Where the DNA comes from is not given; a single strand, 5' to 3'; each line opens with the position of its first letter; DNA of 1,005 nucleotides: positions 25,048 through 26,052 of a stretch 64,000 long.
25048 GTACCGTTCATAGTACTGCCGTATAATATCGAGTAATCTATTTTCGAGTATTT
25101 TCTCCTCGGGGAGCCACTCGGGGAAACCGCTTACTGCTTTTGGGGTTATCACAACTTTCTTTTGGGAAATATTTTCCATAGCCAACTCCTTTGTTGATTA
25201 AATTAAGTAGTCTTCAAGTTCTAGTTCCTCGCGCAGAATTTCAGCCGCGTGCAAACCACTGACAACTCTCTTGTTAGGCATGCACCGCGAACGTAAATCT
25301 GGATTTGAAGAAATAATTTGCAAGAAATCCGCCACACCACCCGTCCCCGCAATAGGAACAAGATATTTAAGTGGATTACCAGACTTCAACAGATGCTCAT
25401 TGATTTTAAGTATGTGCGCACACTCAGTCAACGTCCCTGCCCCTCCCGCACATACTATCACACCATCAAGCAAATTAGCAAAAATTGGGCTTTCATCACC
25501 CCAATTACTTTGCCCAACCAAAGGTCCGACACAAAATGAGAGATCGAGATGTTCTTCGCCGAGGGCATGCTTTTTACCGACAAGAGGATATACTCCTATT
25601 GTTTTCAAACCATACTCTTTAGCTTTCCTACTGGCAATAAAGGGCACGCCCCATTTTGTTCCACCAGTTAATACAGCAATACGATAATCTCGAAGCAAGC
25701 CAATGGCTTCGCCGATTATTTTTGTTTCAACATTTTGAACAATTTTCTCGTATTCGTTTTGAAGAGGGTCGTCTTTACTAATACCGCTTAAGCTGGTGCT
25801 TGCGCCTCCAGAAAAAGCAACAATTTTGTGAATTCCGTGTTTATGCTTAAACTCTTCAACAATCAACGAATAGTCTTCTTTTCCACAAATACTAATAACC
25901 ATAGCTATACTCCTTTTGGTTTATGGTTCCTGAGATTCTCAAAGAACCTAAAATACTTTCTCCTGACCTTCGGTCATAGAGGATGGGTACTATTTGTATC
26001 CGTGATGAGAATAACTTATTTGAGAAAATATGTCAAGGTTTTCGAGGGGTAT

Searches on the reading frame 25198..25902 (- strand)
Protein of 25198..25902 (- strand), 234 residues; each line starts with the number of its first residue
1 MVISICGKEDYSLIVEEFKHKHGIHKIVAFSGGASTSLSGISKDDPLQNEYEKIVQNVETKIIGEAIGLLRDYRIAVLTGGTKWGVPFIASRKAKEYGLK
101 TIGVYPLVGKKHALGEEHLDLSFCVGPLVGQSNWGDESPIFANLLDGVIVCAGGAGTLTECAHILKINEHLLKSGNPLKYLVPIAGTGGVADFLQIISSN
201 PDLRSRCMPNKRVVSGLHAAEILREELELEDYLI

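Call 5: search_protein_families(library=pfam, proteins=[window:25198-25902:-], max_evalue=0.01)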
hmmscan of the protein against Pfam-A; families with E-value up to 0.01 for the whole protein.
window:25198-25902:- (234 aa): 3 families
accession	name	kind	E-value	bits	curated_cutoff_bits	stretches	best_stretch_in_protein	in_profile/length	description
PF18306.6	LDcluster4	-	3.1e-08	33.8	26.3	1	71-168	29-117/151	SLOG cluster4 family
PF18171.6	LSDAT_prok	-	4.9e-05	23.1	25.4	1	69-195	32-164/195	SLOG in TRPM, prokaryote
PF03641.19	Lysine_decarbox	-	0.0035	18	27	1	140-168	48-76/131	Possible lysine decarboxylase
